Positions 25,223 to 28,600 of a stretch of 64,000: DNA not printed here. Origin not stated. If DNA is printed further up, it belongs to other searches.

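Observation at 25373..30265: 1,025-aa HEAT-repeat protein with repeat-encoded acidic N-terminus, adjacent to a cytoplasmic HisKA_3 kinase and LuxR regulator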

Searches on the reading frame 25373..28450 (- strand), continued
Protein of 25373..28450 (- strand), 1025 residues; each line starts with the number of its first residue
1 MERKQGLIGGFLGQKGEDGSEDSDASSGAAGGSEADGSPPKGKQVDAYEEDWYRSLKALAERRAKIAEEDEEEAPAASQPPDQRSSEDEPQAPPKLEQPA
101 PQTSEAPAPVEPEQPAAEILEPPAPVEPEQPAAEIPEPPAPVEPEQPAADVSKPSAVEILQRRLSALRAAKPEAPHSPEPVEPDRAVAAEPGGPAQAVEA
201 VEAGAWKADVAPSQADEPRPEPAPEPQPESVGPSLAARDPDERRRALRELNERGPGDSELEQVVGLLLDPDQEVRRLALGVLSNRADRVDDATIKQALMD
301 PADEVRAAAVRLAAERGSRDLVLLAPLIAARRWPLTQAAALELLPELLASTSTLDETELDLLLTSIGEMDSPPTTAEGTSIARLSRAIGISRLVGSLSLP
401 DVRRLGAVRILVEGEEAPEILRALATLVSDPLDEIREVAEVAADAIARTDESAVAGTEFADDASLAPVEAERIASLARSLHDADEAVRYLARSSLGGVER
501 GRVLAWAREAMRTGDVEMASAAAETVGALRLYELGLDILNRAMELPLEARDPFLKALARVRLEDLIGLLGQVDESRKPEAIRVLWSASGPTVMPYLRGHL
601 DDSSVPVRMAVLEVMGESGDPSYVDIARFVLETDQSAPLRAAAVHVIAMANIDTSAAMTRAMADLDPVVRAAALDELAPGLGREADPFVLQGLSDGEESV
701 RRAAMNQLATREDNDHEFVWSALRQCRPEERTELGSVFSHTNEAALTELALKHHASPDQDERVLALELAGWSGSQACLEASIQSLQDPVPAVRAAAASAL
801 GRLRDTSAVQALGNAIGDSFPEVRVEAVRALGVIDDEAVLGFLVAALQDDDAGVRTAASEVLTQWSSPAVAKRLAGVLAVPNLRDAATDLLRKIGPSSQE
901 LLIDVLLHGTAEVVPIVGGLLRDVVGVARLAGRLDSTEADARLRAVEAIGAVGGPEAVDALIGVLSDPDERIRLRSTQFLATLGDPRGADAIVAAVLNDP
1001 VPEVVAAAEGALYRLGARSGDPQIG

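Call 10: find_homologous_proteins(query=window:25376-28450:-, max_evalue=0.00001)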
Query window:25376-28450:- (1025 aa): 108 proteins with E <= 0.00001 among 8000 candidates.
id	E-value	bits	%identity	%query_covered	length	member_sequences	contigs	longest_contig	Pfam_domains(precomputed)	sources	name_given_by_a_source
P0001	0.0e+0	1890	91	100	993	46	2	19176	PF12717.14,PF02985.29,PF03130.23,PF13513.13,PF13646.13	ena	-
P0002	0.0e+0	1865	87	100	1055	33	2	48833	PF12717.14,PF02985.29,PF03130.23,PF13646.13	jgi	-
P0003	0.0e+0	1737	84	100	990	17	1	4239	PF12717.14,PF02985.29,PF03130.23,PF13646.13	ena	-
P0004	0.0e+0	1725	96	86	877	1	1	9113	PF12717.14,PF02985.29,PF03130.23,PF13513.13,PF13646.13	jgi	-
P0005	0.0e+0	1717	83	100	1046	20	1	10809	PF21581.4,PF12717.14,PF02985.29,PF03130.23,PF13513.13,PF13646.13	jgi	-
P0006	0.0e+0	1659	93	85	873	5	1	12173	PF21581.4,PF12717.14,PF02985.29,PF03130.23,PF27207.1,PF13646.13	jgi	jgi:HEAT repeat protein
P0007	0.0e+0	1650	82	100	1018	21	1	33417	PF21581.4,PF12717.14,PF02985.29,PF03130.23,PF13513.13,PF13646.13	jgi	jgi:HEAT repeat protein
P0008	0.0e+0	1583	78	100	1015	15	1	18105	PF12717.14,PF02985.29,PF03130.23,PF13513.13,PF13646.13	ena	-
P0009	0.0e+0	1559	78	100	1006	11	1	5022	PF21581.4,PF12717.14,PF02985.29,PF03130.23,PF13513.13,PF13646.13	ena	-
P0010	0.0e+0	1548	75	100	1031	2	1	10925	PF21581.4,PF12717.14,PF02985.29,PF03130.23,PF13513.13,PF13646.13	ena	-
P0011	0.0e+0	1538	75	100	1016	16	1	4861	PF12717.14,PF02985.29,PF03130.23,PF13513.13,PF13646.13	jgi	-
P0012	0.0e+0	1496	75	100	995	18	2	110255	PF00514.30,PF02985.29,PF13513.13,PF13646.13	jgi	-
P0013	0.0e+0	1471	72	100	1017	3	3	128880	PF12717.14,PF02985.29,PF03130.23,PF13646.13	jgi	jgi:HEAT repeat protein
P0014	0.0e+0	1300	78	77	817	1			PF02985.29,PF13646.13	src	-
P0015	0.0e+0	1285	81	72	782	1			PF02985.29,PF13646.13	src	-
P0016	0.0e+0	1275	81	76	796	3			PF02985.29,PF13646.13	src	-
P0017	0.0e+0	1221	86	60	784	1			PF02985.29,PF13646.13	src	-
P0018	0.0e+0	1158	66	88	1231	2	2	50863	PF21581.4,PF12717.14,PF02985.29,PF13513.13,PF13646.13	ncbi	-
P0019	0.0e+0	1143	63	92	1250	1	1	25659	PF21581.4,PF12717.14,PF02985.29,PF13513.13,PF13646.13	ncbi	-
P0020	0.0e+0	1137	59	99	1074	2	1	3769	PF21581.4,PF12717.14,PF02985.29,PF03130.23,PF13513.13,PF13646.13,PF23227.2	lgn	-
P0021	0.0e+0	1136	82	70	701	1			PF02985.29,PF13646.13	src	-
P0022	0.0e+0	1115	71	78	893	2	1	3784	PF21581.4,PF12717.14,PF02985.29,PF13513.13,PF13646.13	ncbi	-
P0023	0.0e+0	1113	54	7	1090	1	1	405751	PF21581.4,PF12717.14,PF02985.29,PF03130.23,PF13646.13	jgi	jgi:HEAT repeat protein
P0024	0.0e+0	1060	64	77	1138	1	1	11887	PF12717.14,PF02985.29,PF03130.23,PF13646.13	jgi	-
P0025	0.0e+0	1060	64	77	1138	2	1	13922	PF12717.14,PF02985.29,PF03130.23,PF13646.13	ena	-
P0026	0.0e+0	1042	85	60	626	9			PF02985.29,PF13646.13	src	-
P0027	0.0e+0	1040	86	60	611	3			PF02985.29,PF13646.13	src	-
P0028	0.0e+0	1040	81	64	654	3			PF02985.29,PF13646.13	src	-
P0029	0.0e+0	1033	64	77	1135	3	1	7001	PF12717.14,PF00514.30,PF02985.29,PF03130.23,PF13646.13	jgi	-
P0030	0.0e+0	1028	63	77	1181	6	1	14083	PF12717.14,PF02985.29,PF03130.23,PF13646.13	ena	-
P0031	0.0e+0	1026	63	77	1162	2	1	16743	PF02985.29,PF03130.23,PF13646.13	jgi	-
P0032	1.3e-298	1012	64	77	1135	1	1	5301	PF12717.14,PF02985.29,PF03130.23,PF13646.13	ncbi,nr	ncbi:MAG TPA: HEAT repeat domain-containing protein, partial [Actinomycetota bacterium]|nr:HEAT repe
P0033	2.7e-283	961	61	74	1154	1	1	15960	PF12717.14,PF02985.29,PF03130.23,PF13646.13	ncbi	ncbi:MAG: HEAT repeat domain-containing protein [Actinomycetota bacterium]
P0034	3.5e-282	957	74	60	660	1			PF13646.13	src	-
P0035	1.2e-230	787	71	58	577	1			PF13646.13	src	-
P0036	3.5e-229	782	84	36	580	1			PF13646.13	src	-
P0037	1.2e-224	767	52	77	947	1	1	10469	PF12717.14,PF02985.29,PF12348.15,PF13513.13,PF13646.13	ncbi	-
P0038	5.2e-220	752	46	99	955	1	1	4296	PF21581.4,PF12717.14,PF02985.29,PF03130.23,PF20168.5,PF13513.13,PF14663.12,PF13646.13,PF23227.2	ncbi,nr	ncbi:MAG: HEAT repeat domain-containing protein [Actinobacteria bacterium]|nr:HEAT repeat domain-con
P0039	1.1e-204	701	51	77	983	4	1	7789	PF21581.4,PF12717.14,PF00514.30,PF02985.29,PF03130.23,PF27207.1,PF13513.13,PF14663.12,PF13646.13,PF23227.2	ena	-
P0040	7.7e-204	698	49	76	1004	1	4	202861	PF12717.14,PF00514.30,PF02985.29,PF03130.23,PF20168.5,PF13513.13,PF13646.13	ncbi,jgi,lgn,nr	ncbi:MAG TPA: HEAT repeat domain-containing protein [Actinomycetota bacterium]|nr:HEAT repeat domain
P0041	1.2e-200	687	48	76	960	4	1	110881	PF12717.14,PF12755.14,PF02985.29,PF03130.23,PF13513.13,PF13646.13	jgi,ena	-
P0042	1.1e-198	681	44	98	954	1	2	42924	PF12717.14,PF00514.30,PF02985.29,PF20168.5,PF13513.13,PF13646.13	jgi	jgi:HEAT repeat protein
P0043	2.1e-197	677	50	77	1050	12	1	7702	PF21581.4,PF12717.14,PF02985.29,PF03130.23,PF13513.13,PF13646.13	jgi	jgi:HEAT repeat protein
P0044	4.2e-197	676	50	76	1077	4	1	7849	PF21581.4,PF12717.14,PF02985.29,PF03130.23,PF27207.1,PF13513.13,PF13646.13,PF23227.2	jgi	jgi:HEAT repeat protein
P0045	1.6e-196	674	44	96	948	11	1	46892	PF21581.4,PF12717.14,PF02985.29,PF03130.23,PF27207.1,PF20168.5,PF13513.13,PF01602.27,PF14663.12,PF13646.13,PF23227.2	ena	-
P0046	1.3e-195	671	50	76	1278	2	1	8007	PF21581.4,PF12717.14,PF02985.29,PF03130.23,PF20168.5,PF13513.13,PF13646.13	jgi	jgi:HEAT repeat protein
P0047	1.3e-195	671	44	96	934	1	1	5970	PF12717.14,PF00514.30,PF02985.29,PF01602.27,PF14663.12,PF12765.14,PF21581.4,PF25786.1,PF03130.23,PF27207.1,PF12348.15,PF20168.5,PF13513.13,PF13646.13,PF23227.2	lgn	-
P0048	1.3e-193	664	50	74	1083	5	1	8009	PF12717.14,PF02985.29,PF13513.13,PF13646.13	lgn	-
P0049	2.4e-193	663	48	78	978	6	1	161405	PF12717.14,PF02985.29,PF20168.5,PF13513.13,PF13646.13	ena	-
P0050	4.2e-193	663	49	78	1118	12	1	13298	PF12717.14,PF00514.30,PF02985.29,PF13513.13,PF13646.13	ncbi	ncbi:MAG TPA: HEAT repeat domain-containing protein [Actinomycetota bacterium]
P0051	8.4e-193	662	48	81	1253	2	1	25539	PF12717.14,PF00514.30,PF02985.29,PF20168.5,PF13513.13,PF13646.13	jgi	jgi:HEAT repeat protein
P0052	2.4e-192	660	47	86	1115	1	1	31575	PF12717.14,PF02985.29,PF13513.13,PF13646.13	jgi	jgi:HEAT repeat protein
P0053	5.3e-192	659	48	77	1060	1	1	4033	PF21581.4,PF12717.14,PF02985.29,PF20168.5,PF13513.13,PF13646.13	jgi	jgi:HEAT repeat protein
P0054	2.3e-191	657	48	76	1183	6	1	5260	PF21581.4,PF12717.14,PF00514.30,PF02985.29,PF03130.23,PF20168.5,PF13513.13,PF13646.13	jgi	jgi:HEAT repeat protein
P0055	9.9e-191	655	49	77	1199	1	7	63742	PF21581.4,PF12717.14,PF02985.29,PF20168.5,PF13513.13,PF13646.13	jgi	jgi:HEAT repeat protein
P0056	5.7e-190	652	48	82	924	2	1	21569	PF21581.4,PF12717.14,PF00514.30,PF02985.29,PF03130.23,PF27207.1,PF20168.5,PF13513.13,PF13646.13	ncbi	-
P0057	2.5e-189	650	49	75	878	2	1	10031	PF12717.14,PF02985.29,PF20168.5,PF13513.13,PF13646.13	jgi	jgi:HEAT repeat protein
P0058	3.2e-187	643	48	77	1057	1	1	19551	PF12717.14,PF02985.29,PF03130.23,PF13646.13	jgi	jgi:HEAT repeat protein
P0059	4.9e-187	642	46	82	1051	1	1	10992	PF21581.4,PF12717.14,PF13251.13,PF02985.29,PF27207.1,PF20168.5,PF13513.13,PF13646.13,PF23227.2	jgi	jgi:HEAT repeat protein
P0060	7.9e-187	642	48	76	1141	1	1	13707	PF12717.14,PF00514.30,PF02985.29,PF20168.5,PF13513.13,PF13646.13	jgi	jgi:HEAT repeat protein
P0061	3.2e-186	640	46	6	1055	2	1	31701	PF21581.4,PF12717.14,PF00514.30,PF02985.29,PF20168.5,PF13513.13,PF13646.13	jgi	jgi:HEAT repeat protein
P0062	4.7e-186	639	48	80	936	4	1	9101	PF21581.4,PF12717.14,PF00514.30,PF12755.14,PF02985.29,PF20168.5,PF13513.13,PF14663.12,PF13646.13,PF23227.2,PF12765.14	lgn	-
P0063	1.0e-181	625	46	81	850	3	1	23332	PF23271.2,PF12717.14,PF00514.30,PF02985.29,PF14663.12,PF21581.4,PF03130.23,PF27207.1,PF20168.5,PF13513.13,PF13646.13,PF23227.2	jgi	jgi:HEAT repeat protein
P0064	3.5e-174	600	47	76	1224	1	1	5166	PF21581.4,PF12717.14,PF00514.30,PF22646.3,PF02985.29,PF03130.23,PF20168.5,PF13513.13,PF13646.13,PF23227.2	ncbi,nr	ncbi:MAG: HEAT repeat domain-containing protein [Actinobacteria bacterium]|nr:HEAT repeat domain-con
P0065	6.3e-164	566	44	76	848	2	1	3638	PF21581.4,PF12717.14,PF00514.30,PF02985.29,PF03130.23,PF20168.5,PF13513.13,PF13646.13,PF23227.2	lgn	-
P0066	2.4e-161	557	43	96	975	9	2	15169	PF12717.14,PF00514.30,PF02985.29,PF13513.13,PF14663.12,PF13646.13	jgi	-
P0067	2.0e-160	554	44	77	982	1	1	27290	PF21581.4,PF12717.14,PF10363.16,PF02985.29,PF13513.13,PF13646.13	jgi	jgi:HEAT repeat protein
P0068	1.7e-157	545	43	77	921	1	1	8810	PF21581.4,PF12717.14,PF02985.29,PF13513.13,PF13646.13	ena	-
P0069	2.8e-157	544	44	76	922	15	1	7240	PF21581.4,PF12717.14,PF02985.29,PF13513.13,PF13646.13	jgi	jgi:HEAT repeat protein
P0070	3.7e-154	534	43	77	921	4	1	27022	PF21581.4,PF12717.14,PF02985.29,PF27207.1,PF13513.13,PF13646.13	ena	-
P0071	3.3e-151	524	42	80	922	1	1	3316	PF21581.4,PF12717.14,PF02985.29,PF13646.13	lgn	-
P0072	2.3e-149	518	46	53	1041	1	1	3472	PF21581.4,PF12717.14,PF02985.29,PF20168.5,PF13513.13,PF14663.12,PF13646.13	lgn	-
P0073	1.0e-130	456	41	76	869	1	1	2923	PF21581.4,PF12717.14,PF02985.29,PF11838.15,PF12348.15,PF20168.5,PF13513.13,PF13646.13,PF23227.2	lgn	-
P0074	1.1e-111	393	38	78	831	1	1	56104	PF12717.14,PF02985.29,PF28349.1,PF13646.13,PF23227.2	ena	-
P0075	1.5e-96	343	38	78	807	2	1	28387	PF21581.4,PF02985.29,PF13513.13,PF13646.13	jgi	jgi:HEAT repeat protein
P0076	1.4e-23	101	30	28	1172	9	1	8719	PF12717.14,PF00514.30,PF10363.16,PF24714.2,PF02985.29,PF11838.15,PF01602.27,PF21581.4,PF03130.23,PF20168.5,PF13513.13,PF13646.13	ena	-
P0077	4.4e-23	100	28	42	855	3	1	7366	PF12717.14,PF00514.30,PF22646.3,PF02985.29,PF03130.23,PF13513.13,PF13646.13,PF23227.2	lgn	-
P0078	4.6e-21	93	30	28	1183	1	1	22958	PF12717.14,PF00514.30,PF10363.16,PF02985.29,PF11838.15,PF01602.27,PF21581.4,PF28344.1,PF25786.1,PF03130.23,PF13513.13,PF13646.13,PF23227.2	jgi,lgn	-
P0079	3.2e-19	87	28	40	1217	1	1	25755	PF21581.4,PF12717.14,PF02985.29,PF03130.23,PF13513.13,PF13646.13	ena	-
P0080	6.4e-19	86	30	22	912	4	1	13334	PF12717.14,PF00514.30,PF26715.1,PF02985.29,PF22956.3,PF01602.27,PF14663.12,PF21581.4,PF28344.1,PF25786.1,PF03130.23,PF12348.15,PF20168.5,PF13513.13,PF13646.13,PF23227.2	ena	-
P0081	4.1e-16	77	28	22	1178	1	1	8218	PF23271.2,PF12717.14,PF00514.30,PF02985.29,PF22956.3,PF11838.15,PF01602.27,PF21581.4,PF03130.23,PF20168.5,PF13513.13,PF13646.13,PF23227.2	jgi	jgi:HEAT repeat protein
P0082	1.0e-15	75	27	28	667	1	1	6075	PF12717.14,PF00514.30,PF24714.2,PF12755.14,PF02985.29,PF18991.6,PF01602.27,PF21581.4,PF25786.1,PF03130.23,PF27207.1,PF20168.5,PF13513.13,PF13646.13,PF23227.2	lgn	-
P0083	3.5e-15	74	26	29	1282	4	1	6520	PF12717.14,PF00514.30,PF01347.29,PF02985.29,PF11838.15,PF03130.23,PF13513.13,PF01602.27,PF13646.13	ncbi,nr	ncbi:MAG: HEAT repeat domain-containing protein [Candidatus Poribacteria bacterium]|nr:HEAT repeat d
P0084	5.0e-15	73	29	23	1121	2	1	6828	PF12717.14,PF02985.29,PF03130.23,PF13513.13,PF13646.13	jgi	jgi:HEAT repeat protein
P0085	1.7e-14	71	25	20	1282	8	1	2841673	PF12717.14,PF11791.15,PF00514.30,PF01347.29,PF02985.29,PF03130.23,PF13513.13,PF01602.27,PF13646.13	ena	-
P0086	4.7e-14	70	28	24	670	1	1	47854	PF21581.4,PF23271.2,PF12717.14,PF00514.30,PF25786.1,PF02985.29,PF03130.23,PF13513.13,PF13646.13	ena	-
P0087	1.2e-13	69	32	20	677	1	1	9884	PF21581.4,PF12717.14,PF00514.30,PF25786.1,PF02985.29,PF03130.23,PF13513.13,PF13646.13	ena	-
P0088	1.2e-13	69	27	24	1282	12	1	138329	PF12717.14,PF11791.15,PF00514.30,PF01347.29,PF02985.29,PF03130.23,PF13513.13,PF13646.13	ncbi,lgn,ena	-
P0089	1.3e-13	69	28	76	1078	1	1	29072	PF12717.14,PF02985.29,PF13646.13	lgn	-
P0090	1.6e-13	68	32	21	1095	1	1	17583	PF12717.14,PF00514.30,PF01347.29,PF02985.29,PF11838.15,PF03130.23,PF13513.13,PF01602.27,PF13646.13,PF23227.2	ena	-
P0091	2.3e-13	68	27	18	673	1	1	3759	PF12717.14,PF00514.30,PF12755.14,PF02985.29,PF01602.27,PF25767.2,PF21581.4,PF25786.1,PF03130.23,PF13513.13,PF13646.13,PF23227.2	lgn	-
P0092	3.3e-13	67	27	27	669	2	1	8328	PF00514.30,PF25786.1,PF02985.29,PF03130.23,PF20168.5,PF13513.13,PF13646.13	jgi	jgi:HEAT repeat protein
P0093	3.6e-13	67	27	22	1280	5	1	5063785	PF12717.14,PF00514.30,PF01347.29,PF02985.29,PF03130.23,PF13513.13,PF01602.27,PF13646.13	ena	-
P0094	3.7e-13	67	24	23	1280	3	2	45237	PF12717.14,PF00514.30,PF01347.29,PF02985.29,PF11838.15,PF03130.23,PF13513.13,PF13646.13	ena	-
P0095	4.3e-13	67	26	38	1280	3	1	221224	PF12717.14,PF11791.15,PF00514.30,PF01347.29,PF02985.29,PF03130.23,PF13513.13,PF13646.13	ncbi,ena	-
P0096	1.7e-12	65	25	29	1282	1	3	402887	PF12717.14,PF00514.30,PF01347.29,PF02985.29,PF11838.15,PF03130.23,PF13513.13,PF01602.27,PF13646.13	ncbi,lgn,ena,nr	ncbi:MAG: HEAT repeat domain-containing protein [Candidatus Poribacteria bacterium]|nr:HEAT repeat d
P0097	3.6e-12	64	43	9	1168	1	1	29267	PF21581.4,PF12717.14,PF00514.30,PF02985.29,PF03130.23,PF13513.13,PF13646.13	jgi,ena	-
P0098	7.6e-12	63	26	23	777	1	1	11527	PF00514.30,PF02985.29,PF03130.23,PF13513.13,PF13646.13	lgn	-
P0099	1.5e-11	62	28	18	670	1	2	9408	PF21581.4,PF12717.14,PF25786.1,PF02985.29,PF03130.23,PF13513.13,PF13646.13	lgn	-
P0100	2.2e-11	61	28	20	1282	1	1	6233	PF12717.14,PF00514.30,PF01347.29,PF02985.29,PF03130.23,PF13513.13,PF01602.27,PF13646.13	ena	-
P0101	5.3e-11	60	39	10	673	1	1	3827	PF21581.4,PF12717.14,PF25786.1,PF02985.29,PF03130.23,PF13513.13,PF13646.13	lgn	-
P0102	5.6e-11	60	28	40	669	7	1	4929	PF12717.14,PF25786.1,PF02985.29,PF03130.23,PF13513.13,PF13646.13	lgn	-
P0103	1.3e-9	55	29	24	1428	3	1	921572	PF12717.14,PF00514.30,PF24714.2,PF02985.29,PF03130.23,PF13513.13,PF13646.13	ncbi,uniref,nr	ncbi:PBS lyase [Methanoculleus sp. CWC-02]|uniref:PBS lyase n=2 Tax=Methanoculleus oceani TaxID=2184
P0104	1.4e-8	52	27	23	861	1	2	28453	PF02985.29,PF03130.23,PF13513.13,PF13646.13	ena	-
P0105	5.5e-8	50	40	9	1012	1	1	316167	PF21581.4,PF12717.14,PF02985.29,PF03130.23,PF13513.13,PF00027.36,PF01602.27,PF13646.13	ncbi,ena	-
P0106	9.1e-8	49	41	8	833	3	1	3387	PF21581.4,PF12717.14,PF02985.29,PF03130.23,PF13513.13,PF13646.13,PF23227.2,PF12765.14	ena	-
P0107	2.9e-7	47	40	8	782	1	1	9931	PF12717.14,PF02985.29,PF13513.13,PF13646.13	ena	-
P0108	2.0e-6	45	30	19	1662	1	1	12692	PF12717.14,PF02985.29,PF05729.19,PF13513.13,PF01602.27,PF13646.13,PF25767.2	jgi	jgi:HEAT repeat protein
